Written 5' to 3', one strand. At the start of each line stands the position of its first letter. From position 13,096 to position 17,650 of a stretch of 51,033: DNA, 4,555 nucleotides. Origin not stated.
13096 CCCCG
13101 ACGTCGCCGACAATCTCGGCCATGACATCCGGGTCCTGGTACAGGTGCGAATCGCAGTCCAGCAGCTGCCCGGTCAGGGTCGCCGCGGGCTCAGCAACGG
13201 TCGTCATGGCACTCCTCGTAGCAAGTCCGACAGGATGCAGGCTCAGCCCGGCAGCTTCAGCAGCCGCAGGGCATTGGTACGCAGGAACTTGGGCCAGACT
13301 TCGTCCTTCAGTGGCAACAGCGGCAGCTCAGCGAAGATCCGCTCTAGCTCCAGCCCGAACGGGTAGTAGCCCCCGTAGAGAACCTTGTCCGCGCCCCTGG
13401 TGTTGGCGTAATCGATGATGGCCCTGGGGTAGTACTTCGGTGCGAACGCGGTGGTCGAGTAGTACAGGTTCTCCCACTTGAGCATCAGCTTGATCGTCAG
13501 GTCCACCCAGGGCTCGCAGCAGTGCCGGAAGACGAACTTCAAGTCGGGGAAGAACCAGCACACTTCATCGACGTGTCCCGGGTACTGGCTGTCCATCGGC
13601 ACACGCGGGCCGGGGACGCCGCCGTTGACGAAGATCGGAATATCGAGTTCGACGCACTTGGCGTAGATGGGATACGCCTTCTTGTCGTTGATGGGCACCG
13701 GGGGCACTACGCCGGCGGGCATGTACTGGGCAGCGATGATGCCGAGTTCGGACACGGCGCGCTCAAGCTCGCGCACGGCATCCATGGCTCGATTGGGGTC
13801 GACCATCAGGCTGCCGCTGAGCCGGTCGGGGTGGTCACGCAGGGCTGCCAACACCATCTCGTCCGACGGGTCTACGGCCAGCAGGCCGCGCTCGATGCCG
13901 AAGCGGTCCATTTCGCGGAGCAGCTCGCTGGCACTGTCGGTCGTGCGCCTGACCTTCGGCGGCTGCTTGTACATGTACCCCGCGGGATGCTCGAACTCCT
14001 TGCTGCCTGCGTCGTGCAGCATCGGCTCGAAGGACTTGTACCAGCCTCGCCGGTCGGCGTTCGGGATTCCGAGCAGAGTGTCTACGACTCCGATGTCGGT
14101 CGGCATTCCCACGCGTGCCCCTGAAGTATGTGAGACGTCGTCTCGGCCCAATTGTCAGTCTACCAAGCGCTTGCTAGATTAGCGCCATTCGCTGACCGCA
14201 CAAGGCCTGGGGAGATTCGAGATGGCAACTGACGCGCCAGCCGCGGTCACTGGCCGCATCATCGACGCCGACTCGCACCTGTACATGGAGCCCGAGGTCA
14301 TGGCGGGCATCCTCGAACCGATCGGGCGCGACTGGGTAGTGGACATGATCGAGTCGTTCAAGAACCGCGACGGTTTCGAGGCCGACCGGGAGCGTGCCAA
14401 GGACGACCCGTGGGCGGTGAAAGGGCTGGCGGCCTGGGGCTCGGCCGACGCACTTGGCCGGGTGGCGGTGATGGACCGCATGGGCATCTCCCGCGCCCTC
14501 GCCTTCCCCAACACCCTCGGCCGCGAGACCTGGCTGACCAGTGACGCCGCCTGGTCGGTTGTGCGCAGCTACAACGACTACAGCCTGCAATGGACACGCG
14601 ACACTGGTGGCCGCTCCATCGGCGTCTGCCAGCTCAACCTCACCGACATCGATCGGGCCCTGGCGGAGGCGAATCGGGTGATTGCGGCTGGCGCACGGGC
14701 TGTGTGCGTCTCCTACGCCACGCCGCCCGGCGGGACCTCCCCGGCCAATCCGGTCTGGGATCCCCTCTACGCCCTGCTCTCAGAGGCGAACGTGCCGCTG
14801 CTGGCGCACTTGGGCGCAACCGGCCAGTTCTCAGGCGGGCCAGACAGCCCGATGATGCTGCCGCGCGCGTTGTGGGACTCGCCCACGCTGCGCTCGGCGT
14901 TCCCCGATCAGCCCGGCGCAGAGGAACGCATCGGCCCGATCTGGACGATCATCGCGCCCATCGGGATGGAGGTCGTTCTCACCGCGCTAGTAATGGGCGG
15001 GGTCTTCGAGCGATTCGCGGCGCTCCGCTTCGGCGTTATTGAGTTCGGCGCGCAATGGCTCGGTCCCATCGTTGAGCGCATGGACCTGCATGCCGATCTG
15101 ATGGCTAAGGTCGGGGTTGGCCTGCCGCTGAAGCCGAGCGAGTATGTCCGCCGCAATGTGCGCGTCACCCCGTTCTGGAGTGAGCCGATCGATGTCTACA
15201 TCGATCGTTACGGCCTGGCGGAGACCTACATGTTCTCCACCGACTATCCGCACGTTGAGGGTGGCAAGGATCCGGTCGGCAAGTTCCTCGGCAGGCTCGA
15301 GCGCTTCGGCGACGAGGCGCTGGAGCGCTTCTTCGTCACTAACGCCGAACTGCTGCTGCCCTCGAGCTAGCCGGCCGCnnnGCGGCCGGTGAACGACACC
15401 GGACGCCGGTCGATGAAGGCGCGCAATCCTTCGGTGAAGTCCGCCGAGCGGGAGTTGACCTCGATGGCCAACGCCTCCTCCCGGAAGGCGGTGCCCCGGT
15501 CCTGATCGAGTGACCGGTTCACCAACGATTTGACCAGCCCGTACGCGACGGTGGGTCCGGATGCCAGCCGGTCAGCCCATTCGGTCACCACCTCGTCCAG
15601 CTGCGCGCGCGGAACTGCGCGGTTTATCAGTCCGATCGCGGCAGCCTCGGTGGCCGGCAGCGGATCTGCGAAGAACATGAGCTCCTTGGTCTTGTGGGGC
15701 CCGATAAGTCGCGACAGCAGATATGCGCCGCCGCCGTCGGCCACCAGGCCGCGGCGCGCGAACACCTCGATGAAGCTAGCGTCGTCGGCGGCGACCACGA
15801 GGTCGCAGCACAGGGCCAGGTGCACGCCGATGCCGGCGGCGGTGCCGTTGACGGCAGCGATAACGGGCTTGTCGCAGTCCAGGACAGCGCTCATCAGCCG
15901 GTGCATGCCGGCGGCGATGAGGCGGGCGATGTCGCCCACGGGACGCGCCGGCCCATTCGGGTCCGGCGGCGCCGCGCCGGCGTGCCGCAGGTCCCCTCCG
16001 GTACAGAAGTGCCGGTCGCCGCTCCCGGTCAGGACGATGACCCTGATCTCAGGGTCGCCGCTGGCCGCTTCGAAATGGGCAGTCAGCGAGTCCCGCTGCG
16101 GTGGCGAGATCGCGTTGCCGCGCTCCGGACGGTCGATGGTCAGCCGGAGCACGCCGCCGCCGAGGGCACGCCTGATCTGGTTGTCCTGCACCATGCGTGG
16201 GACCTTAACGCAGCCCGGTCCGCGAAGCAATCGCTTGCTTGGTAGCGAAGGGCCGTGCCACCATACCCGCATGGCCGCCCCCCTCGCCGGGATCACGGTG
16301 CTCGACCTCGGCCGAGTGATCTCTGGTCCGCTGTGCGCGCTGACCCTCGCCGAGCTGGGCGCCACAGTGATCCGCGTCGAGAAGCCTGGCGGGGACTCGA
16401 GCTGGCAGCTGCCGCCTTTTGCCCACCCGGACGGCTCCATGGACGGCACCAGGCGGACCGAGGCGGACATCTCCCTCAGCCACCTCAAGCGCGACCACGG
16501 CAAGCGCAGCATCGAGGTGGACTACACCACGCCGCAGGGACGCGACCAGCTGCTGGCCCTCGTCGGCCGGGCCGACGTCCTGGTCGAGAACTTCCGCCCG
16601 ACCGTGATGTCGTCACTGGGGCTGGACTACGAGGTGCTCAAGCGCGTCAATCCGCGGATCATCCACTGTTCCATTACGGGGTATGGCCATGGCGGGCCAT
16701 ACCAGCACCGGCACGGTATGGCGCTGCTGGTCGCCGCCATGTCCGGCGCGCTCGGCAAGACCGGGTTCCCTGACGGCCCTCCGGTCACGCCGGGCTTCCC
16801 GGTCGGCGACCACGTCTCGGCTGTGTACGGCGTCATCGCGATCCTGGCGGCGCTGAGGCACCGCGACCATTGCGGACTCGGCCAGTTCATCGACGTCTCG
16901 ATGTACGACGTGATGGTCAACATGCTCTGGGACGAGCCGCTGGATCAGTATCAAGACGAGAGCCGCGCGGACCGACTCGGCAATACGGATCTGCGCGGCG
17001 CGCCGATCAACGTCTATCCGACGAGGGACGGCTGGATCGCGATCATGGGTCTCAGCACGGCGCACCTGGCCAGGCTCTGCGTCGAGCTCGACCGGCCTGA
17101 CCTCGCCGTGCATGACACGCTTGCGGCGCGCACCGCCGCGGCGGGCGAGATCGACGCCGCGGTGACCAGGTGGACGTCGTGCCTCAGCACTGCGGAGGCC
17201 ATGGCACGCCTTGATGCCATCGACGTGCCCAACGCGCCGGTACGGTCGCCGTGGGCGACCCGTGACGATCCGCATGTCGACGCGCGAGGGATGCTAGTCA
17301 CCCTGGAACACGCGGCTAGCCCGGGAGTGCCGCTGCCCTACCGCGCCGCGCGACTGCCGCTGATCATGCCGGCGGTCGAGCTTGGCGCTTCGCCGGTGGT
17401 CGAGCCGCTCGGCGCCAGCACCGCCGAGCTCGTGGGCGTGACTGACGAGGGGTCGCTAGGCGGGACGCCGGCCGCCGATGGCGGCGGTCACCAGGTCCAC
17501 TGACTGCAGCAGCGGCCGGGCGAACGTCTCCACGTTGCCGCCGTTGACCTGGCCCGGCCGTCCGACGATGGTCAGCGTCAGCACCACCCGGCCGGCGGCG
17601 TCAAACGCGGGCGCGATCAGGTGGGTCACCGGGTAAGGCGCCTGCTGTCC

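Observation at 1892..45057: Ten promoter-region copies of a KstR2-type palindrome (core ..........) suggest one large regulon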

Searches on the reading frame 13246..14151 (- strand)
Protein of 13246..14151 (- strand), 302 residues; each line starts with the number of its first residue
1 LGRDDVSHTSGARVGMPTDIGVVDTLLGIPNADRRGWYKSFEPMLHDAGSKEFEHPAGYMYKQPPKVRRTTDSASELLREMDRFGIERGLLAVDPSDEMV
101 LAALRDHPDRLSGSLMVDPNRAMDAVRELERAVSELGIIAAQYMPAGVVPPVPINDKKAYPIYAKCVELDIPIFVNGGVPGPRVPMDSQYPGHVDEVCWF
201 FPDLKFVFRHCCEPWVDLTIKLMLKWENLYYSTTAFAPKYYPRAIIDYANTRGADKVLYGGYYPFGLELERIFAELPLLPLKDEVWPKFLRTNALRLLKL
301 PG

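Call 7: search_protein_families(library=pfam, proteins=[window:13246-14151:-])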
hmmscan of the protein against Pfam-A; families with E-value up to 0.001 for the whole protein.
window:13246-14151:- (302 aa): 1 family
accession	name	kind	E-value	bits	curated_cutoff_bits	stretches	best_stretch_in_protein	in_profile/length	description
PF04909.20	Amidohydro_2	-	2.4e-30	106.7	26.4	1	47-300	13-289/289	Amidohydrolase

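Call 45: search_protein_families(library=ncbifam, proteins=[window:13246-14106:-], max_evalue=1e-10)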
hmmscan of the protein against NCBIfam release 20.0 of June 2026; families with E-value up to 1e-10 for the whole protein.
window:13246-14106:- (287 aa): 0 families

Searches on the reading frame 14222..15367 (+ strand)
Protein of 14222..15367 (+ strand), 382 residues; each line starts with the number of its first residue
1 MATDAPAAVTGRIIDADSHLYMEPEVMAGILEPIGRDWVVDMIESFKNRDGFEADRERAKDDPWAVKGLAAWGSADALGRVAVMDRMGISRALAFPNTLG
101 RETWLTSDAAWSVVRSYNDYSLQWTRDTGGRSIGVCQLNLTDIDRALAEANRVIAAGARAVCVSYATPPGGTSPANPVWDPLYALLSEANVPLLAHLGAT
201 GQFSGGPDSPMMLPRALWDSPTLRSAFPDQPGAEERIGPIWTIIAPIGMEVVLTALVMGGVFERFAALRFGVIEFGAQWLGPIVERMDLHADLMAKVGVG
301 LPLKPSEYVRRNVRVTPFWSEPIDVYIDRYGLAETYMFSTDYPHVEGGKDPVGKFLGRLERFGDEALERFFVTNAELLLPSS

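Call 7: search_protein_families(library=pfam, proteins=[window:14222-15367:+])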
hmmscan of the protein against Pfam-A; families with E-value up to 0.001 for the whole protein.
window:14222-15367:+ (382 aa): 1 family
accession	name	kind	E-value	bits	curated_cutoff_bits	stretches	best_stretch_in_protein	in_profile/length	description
PF04909.20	Amidohydro_2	-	1.3e-15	58.4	26.4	1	75-379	19-287/289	Amidohydrolase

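Call 28: find_related_loci(query=window:14222-15367:+, collection=metagenome_contigs, flank=10000)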
Query window:14222-15367:+ (382 aa) in metagenome_contigs; peptide patterns used: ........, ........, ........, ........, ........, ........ (x = any residue, [..] = any of these).
14 stretches matched a pattern, but none encodes a relative of the query by tblastn (E <= 1e-3).
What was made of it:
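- Tried and rejected: Single-protein metagenome scan with AH2-3: no relatives, because its exact 8-mer patterns were too strict (call 28).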

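Call 45: search_protein_families(library=ncbifam, proteins=[window:14222-15367:+], max_evalue=1e-10)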
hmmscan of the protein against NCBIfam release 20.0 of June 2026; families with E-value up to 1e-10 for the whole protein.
window:14222-15367:+ (382 aa): 0 families

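Call 47: find_homologous_proteins(query=window:14222-15367:+, max_evalue=1e-40)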
Query window:14222-15367:+ (382 aa): 381 proteins with E <= 1e-40 among 8000 candidates; the best 120 are listed.
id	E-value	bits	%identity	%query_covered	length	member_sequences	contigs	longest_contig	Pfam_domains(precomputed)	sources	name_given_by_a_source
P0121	2.1e-257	872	100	100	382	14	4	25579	PF04909.21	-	-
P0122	1.5e-239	813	92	99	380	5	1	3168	PF04909.21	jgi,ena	-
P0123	4.3e-218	742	83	99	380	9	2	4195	PF04909.21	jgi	jgi:predicted TIM-barrel fold metal-dependent hydrolase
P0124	1.8e-208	710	86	93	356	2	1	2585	PF04909.21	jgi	jgi:predicted TIM-barrel fold metal-dependent hydrolase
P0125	1.4e-203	694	78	99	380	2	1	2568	PF04909.21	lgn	-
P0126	4.3e-196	670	77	99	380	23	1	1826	PF04909.21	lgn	-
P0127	1.2e-194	665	77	99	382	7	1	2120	PF04909.21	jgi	jgi:predicted TIM-barrel fold metal-dependent hydrolase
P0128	3.2e-193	660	75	99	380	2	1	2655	PF04909.21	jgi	-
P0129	3.0e-192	657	73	99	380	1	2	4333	PF04909.21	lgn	-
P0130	9.6e-173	593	67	99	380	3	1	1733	PF04909.21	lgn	-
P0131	1.4e-168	579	66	98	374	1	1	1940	PF04909.21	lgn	-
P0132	4.7e-168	577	65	98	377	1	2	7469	PF04909.21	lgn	-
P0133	1.1e-165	570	64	99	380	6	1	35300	PF04909.21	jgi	jgi:predicted TIM-barrel fold metal-dependent hydrolase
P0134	8.1e-165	567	65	97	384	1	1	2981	PF04909.21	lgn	-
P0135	6.3e-164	564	61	99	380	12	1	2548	PF04909.21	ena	-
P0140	2.8e-154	532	61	97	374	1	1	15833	PF04909.21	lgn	-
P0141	2.5e-146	506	61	92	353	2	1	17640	PF04909.21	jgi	jgi:predicted TIM-barrel fold metal-dependent hydrolase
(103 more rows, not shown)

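Call 49: find_related_loci(query=A1, collection=metagenome_contigs, flank=10000)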
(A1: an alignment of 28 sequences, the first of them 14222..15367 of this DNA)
Query A1 (382 aa) in metagenome_contigs; peptide patterns used: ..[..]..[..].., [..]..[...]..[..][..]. (x = any residue, [..] = any of these).
600 stretches matched a pattern (row limit reached: there are more); 325 encode a relative of the query (tblastn E <= 1e-3); the best 80 are kept; 80 distinct loci.
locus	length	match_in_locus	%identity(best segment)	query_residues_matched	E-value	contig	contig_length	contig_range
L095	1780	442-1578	76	1-379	0e+0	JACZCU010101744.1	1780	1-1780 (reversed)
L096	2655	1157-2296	75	1-380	0e+0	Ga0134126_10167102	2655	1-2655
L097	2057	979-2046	63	1-356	3e-173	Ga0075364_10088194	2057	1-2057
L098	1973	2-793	81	116-379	2e-154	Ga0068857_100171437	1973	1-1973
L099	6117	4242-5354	56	9-379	2e-134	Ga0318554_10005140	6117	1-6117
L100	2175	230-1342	54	9-379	7e-143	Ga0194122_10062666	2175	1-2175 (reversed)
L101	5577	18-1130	56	9-379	2e-134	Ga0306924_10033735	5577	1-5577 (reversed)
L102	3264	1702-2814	53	9-379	6e-138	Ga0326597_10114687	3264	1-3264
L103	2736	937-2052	54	8-379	1e-137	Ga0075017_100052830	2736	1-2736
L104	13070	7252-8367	54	8-379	3e-131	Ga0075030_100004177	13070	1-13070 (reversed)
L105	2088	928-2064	54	2-380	1e-139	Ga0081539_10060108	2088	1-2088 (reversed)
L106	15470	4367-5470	55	13-380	9e-129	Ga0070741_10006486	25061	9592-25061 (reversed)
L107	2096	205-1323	53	8-380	7e-136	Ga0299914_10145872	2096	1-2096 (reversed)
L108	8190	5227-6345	52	8-380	1e-126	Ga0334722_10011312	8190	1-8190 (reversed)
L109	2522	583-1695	51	10-380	9e-133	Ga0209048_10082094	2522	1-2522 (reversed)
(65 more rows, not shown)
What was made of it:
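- Tried and rejected: It worked once an alignment was used (call 49).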

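Call 61: find_encoding_contigs(protein=P0133, flank=10000, max_places=1)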
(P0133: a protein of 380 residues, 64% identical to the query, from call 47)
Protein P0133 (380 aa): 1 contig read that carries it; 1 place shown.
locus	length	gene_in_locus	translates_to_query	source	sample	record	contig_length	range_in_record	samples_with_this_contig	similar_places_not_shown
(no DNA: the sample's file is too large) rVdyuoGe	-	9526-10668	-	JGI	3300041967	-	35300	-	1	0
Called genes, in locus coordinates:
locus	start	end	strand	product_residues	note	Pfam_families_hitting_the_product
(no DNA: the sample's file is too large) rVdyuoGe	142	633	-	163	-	PF00583:Acetyltransf_1, PF13673:Acetyltransf_10 (weak), PF13508:Acetyltransf_7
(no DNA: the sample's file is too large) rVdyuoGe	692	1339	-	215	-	PF00156:Pribosyltran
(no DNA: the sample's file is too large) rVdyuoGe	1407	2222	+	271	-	PF13560:HTH_31, PF01381:HTH_3, PF17765:MLTR_LBD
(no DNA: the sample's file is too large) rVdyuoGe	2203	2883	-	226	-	PF11139:SfLAP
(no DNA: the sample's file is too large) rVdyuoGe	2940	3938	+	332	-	PF08240:ADH_N, PF00107:ADH_zinc_N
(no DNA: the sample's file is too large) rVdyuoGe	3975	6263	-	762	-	PF00384:Molybdopterin, PF01568:Molydop_binding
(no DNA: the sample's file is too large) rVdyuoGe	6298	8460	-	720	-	PF04879:Molybdop_Fe4S4 (weak), PF00384:Molybdopterin, PF01568:Molydop_binding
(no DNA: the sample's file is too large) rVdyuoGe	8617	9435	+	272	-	PF13489:Methyltransf_23, PF01209:Ubie_methyltran, PF02353:CMAS, PF07021:MetW (weak), PF13847:Methyltransf_31, PF08241:Methyltransf_11, PF08242:Methyltransf_12, PF13649:Methyltransf_25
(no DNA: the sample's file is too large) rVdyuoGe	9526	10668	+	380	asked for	PF04909:Amidohydro_2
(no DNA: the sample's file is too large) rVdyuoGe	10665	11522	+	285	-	PF00378:ECH_1, PF16113:ECH_2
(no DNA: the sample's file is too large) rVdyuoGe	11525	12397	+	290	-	PF04909:Amidohydro_2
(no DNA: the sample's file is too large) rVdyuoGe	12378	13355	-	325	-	PF02082:Rrf2 (faint), PF08220:HTH_DeoR (weak), PF08279:HTH_11, PF19187:HTH_PafC (weak), PF13280:WYL, PF25583:WCX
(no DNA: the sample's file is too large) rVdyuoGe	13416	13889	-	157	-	PF12680:SnoaL_2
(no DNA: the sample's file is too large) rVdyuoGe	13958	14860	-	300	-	PF12802:MarR_2, PF00583:Acetyltransf_1, PF13673:Acetyltransf_10 (weak), PF13508:Acetyltransf_7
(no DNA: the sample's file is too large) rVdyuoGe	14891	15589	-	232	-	PF13532:2OG-FeII_Oxy_2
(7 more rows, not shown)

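Call 62: find_encoding_contigs(protein=P0141, flank=10000, max_places=1)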
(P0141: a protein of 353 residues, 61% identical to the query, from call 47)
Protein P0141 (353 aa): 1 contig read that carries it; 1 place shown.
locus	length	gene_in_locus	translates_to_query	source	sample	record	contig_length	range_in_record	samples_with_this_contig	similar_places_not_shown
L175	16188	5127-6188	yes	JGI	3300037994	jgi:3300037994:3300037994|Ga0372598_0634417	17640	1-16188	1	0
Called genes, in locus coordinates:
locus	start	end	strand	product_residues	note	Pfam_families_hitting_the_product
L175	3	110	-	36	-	?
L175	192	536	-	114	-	PF01575:MaoC_dehydratas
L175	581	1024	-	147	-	PF13452:FAS1_DH_region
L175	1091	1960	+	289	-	PF00378:ECH_1, PF16113:ECH_2, PF00378:ECH_1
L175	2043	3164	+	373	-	PF02515:CoA_transf_3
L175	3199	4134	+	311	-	PF00248:Aldo_ket_red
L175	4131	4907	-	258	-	PF04909:Amidohydro_2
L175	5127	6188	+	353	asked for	PF04909:Amidohydro_2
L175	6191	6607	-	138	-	PF13474:SnoaL_3 (weak), PF12680:SnoaL_2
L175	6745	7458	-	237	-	PF00106:adh_short, PF01370:Epimerase (weak), PF13561:adh_short_C2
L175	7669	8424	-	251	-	PF01144:CoA_trans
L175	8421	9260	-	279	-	PF01144:CoA_trans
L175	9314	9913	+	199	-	PF00440:TetR_N, PF17932:TetR_C_24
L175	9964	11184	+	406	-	PF01041:DegT_DnrJ_EryC1, PF01053:Cys_Met_Meta_PP (weak), PF00155:Aminotran_1_2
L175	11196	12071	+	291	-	PF00106:adh_short, PF08659:KR, PF13561:adh_short_C2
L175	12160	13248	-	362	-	PF13458:Peripla_BP_6, PF01094:ANF_receptor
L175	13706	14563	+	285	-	PF02653:BPD_transp_2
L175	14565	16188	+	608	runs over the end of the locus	PF02653:BPD_transp_2, PF13476:AAA_23 (faint), PF00005:ABC_tran, PF02463:SMC_N (faint), PF13191:AAA_16 (faint), PF13304:AAA_21 (faint), PF13401:AAA_22 (faint)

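Call 63: find_encoding_contigs(protein=P0140, flank=10000, max_places=1)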
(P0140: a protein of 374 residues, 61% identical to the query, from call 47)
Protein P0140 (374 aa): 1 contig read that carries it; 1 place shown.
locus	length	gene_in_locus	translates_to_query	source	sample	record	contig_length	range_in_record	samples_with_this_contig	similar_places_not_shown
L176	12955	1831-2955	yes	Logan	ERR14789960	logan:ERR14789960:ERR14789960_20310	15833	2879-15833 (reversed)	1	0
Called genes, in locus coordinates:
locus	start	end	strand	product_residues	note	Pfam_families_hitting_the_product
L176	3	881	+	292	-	?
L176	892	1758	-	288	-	PF04909:Amidohydro_2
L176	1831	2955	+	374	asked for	PF04909:Amidohydro_2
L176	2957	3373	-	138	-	PF13474:SnoaL_3 (weak), PF14534:DUF4440 (weak), PF12680:SnoaL_2 (weak)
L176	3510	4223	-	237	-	PF00106:adh_short, PF13561:adh_short_C2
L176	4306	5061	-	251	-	PF01144:CoA_trans (weak)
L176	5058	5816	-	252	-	PF01144:CoA_trans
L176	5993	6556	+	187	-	PF00440:TetR_N, PF17932:TetR_C_24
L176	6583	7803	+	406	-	PF01041:DegT_DnrJ_EryC1, PF01053:Cys_Met_Meta_PP (weak), PF00155:Aminotran_1_2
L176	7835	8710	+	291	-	PF00106:adh_short, PF08659:KR, PF13561:adh_short_C2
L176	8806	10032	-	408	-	PF13458:Peripla_BP_6, PF01094:ANF_receptor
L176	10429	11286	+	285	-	PF02653:BPD_transp_2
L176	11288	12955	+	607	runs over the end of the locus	PF02653:BPD_transp_2, PF00005:ABC_tran, PF02463:SMC_N (faint), PF13304:AAA_21 (faint)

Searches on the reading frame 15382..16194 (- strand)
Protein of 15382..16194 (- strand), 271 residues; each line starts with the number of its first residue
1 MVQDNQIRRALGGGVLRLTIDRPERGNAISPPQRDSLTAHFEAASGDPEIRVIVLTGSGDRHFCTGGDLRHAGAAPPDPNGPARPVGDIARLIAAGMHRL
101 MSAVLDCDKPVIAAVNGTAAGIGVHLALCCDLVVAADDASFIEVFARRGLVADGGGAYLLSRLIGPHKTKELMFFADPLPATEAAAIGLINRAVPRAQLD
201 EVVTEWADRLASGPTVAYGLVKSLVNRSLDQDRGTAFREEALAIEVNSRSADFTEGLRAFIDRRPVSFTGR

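Call 46: search_protein_families(library=ncbifam, proteins=[window:15382-16194:-], max_evalue=1e-10)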
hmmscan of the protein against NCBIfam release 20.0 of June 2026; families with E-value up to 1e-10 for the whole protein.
window:15382-16194:- (271 aa): 65 families (the best 25 are shown)
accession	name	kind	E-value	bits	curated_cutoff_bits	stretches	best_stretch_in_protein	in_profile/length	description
NF004635.0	PRK05981.1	equivalog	2.7e-57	194.3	351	1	5-271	4-266/266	enoyl-CoA hydratase/isomerase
NF046063.1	oxepin_alt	equivalog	3.5e-54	183.9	300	1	13-265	8-252/254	oxepin-CoA hydrolase, alternative type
TIGR02280.1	PaaB1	equivalog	6.4e-52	176.6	345.15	1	10-271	4-256/256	2-(1,2-epoxy-1,2-dihydrophenyl)acetyl-CoA isomerase PaaG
NF005700.0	PRK07511.1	subfamily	7.8e-52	176.4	274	1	12-268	10-258/260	enoyl-CoA hydratase family protein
NF006699.0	PRK09245.1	subfamily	1.4e-50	172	354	1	8-271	6-266/266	crotonase/enoyl-CoA hydratase family protein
NF004857.0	PRK06210.1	equivalog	1.9e-50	171.8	341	1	5-270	8-274/275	enoyl-CoA hydratase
NF006109.0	PRK08260.1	subfamily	7.6e-50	169.8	320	1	6-270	5-277/296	enoyl-CoA hydratase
NF042430.2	EnCoAhydt_DpgD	equivalog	3.1e-47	161.2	400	1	15-270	7-257/258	enoyl-CoA-hydratase DpgD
NF051848.1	EnCoAHydtEchA19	equivalog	5e-47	160.6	400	1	13-271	8-258/258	enoyl-CoA hydratase EchA19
NF006107.0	PRK08258.1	equivalog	2.7e-45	154.8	330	1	9-271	21-277/277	enoyl-CoA hydratase family protein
NF006007.0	PRK08138.1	subfamily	3.7e-43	147.8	355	1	14-271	17-261/261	enoyl-CoA hydratase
NF005802.0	PRK07657.1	equivalog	2.7e-42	145.1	363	1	14-270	13-259/260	enoyl-CoA hydratase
NF006140.0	PRK08290.1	subfamily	2.4e-41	141.9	280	1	3-231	6-243/292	enoyl-CoA hydratase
NF004781.0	PRK06127.1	subfamily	4.2e-41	141.4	291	1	4-271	10-269/269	enoyl-CoA hydratase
NF004840.0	PRK06190.1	equivalog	1.4e-40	139.6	253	1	13-252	12-240/260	enoyl-CoA hydratase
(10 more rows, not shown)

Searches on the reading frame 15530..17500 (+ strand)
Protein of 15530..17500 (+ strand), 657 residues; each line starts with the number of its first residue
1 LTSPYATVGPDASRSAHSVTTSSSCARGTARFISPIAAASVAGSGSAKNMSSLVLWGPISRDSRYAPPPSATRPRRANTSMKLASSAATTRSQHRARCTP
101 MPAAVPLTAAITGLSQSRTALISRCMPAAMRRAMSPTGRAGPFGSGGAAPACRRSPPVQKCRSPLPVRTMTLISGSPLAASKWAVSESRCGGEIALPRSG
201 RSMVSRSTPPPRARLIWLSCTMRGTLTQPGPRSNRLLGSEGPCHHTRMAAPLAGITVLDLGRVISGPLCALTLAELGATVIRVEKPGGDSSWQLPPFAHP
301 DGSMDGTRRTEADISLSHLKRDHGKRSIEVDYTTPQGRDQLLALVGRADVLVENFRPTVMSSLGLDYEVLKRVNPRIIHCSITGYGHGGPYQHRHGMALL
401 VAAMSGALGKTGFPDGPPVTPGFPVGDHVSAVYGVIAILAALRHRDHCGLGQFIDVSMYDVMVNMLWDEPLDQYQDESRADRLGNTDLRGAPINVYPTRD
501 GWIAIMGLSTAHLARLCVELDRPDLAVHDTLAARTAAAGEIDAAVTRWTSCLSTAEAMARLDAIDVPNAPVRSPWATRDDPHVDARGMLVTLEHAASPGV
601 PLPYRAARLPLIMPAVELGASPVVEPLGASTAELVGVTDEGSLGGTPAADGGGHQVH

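Call 7: search_protein_families(library=pfam, proteins=[window:15530-17500:+])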
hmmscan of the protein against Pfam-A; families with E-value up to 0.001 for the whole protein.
window:15530-17500:+ (657 aa): 1 family
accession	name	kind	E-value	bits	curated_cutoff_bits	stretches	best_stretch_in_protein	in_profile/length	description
PF02515.22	CoA_transf_3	-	5.3e-98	328.9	23.3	1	252-607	1-346/366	CoA-transferase family III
